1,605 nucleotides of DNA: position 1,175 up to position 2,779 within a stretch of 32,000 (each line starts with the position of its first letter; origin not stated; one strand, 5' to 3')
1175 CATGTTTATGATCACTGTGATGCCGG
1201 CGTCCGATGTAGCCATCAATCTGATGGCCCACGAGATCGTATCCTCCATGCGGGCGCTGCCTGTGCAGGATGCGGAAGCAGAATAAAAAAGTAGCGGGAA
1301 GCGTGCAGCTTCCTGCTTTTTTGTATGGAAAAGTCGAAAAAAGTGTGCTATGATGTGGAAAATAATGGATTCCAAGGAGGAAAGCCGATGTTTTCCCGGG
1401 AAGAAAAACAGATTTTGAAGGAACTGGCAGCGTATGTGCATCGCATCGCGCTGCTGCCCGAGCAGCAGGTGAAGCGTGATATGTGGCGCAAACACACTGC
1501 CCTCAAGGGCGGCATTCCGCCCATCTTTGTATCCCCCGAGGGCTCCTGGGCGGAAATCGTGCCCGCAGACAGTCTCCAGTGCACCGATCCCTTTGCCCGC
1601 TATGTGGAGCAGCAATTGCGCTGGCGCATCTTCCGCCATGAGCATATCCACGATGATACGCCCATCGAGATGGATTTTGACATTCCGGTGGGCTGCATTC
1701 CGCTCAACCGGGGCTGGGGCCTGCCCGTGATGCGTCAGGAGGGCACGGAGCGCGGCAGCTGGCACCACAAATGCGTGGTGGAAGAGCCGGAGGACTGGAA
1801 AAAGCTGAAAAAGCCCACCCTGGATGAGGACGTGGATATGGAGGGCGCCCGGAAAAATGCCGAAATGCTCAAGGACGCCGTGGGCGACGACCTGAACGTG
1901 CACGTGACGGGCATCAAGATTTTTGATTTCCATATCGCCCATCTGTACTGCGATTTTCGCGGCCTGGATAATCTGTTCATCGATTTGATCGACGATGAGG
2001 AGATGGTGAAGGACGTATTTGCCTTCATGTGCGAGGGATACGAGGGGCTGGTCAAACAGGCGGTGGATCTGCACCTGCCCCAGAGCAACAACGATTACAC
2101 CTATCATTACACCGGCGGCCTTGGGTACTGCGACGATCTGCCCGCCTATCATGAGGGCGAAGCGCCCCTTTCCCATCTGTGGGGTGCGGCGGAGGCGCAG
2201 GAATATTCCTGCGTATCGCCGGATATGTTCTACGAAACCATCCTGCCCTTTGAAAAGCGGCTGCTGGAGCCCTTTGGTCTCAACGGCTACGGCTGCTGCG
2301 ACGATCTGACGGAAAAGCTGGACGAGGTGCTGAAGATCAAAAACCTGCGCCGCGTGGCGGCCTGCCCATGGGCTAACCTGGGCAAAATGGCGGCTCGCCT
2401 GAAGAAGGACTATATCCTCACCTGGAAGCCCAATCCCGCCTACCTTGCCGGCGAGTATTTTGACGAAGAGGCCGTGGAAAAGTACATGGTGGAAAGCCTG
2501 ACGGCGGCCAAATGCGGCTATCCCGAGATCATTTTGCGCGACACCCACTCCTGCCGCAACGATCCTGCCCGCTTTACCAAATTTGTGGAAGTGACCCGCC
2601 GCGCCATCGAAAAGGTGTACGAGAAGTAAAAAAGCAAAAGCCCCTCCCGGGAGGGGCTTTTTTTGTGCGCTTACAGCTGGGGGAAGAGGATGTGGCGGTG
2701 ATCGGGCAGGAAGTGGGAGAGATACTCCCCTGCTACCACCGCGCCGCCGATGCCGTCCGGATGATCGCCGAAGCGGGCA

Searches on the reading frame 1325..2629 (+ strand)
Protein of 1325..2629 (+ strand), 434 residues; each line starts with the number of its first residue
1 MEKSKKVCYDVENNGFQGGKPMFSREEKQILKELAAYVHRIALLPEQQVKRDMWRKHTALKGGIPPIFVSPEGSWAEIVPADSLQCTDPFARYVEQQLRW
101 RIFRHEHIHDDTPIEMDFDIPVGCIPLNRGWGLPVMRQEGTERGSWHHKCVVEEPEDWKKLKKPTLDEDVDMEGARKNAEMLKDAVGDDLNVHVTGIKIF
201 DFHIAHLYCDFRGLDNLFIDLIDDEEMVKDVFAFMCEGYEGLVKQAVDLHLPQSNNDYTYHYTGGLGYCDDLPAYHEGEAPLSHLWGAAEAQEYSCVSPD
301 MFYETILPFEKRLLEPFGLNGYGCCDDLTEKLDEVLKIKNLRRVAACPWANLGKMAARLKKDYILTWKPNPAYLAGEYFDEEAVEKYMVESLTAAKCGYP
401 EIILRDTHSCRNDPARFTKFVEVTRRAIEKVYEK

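Call 43: find_encoding_contigs(protein=window:1325-2629:+, flank=10000, max_places=6)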
Protein window:1325-2629:+ (434 aa): 4 contigs read that carry it; 3 places shown.
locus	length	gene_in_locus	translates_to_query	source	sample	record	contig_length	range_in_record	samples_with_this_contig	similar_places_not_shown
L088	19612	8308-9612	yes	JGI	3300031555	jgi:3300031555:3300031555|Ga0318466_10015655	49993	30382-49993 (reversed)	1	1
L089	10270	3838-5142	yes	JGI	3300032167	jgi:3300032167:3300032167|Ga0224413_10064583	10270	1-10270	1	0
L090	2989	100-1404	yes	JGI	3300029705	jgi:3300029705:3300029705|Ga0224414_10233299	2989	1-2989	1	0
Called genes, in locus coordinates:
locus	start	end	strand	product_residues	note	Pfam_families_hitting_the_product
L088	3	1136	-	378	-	PF07679:I-set (faint), PF13927:Ig_3 (faint), PF19081:Ig_7 (faint)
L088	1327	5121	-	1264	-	PF07679:I-set (faint), PF13927:Ig_3 (faint), PF19081:Ig_7 (faint), PF17203:sCache_3_2 (faint), PF21461:HL_N-beta (faint), PF01841:Transglut_core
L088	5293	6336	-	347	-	PF05343:Peptidase_M42, PF01546:Peptidase_M20 (weak)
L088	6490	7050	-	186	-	PF02417:Chromate_transp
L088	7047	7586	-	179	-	PF02417:Chromate_transp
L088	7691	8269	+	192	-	-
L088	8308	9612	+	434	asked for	-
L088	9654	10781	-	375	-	PF13472:Lipase_GDSL_2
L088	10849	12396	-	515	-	PF00931:NB-ARC (faint), PF02367:TsaE (faint), PF02463:SMC_N (faint), PF13191:AAA_16 (faint), PF13476:AAA_23 (faint), PF00005:ABC_tran, PF25199:nSTAND_NTPase5 (weak), PF00005:ABC_tran, +8 more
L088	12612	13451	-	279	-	PF02574:S-methyl_trans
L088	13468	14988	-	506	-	PF10646:Germane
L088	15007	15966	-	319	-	PF10646:Germane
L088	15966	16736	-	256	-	PF19538:DUF6062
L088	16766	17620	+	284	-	-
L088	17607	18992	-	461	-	-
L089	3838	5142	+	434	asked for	-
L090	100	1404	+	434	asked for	-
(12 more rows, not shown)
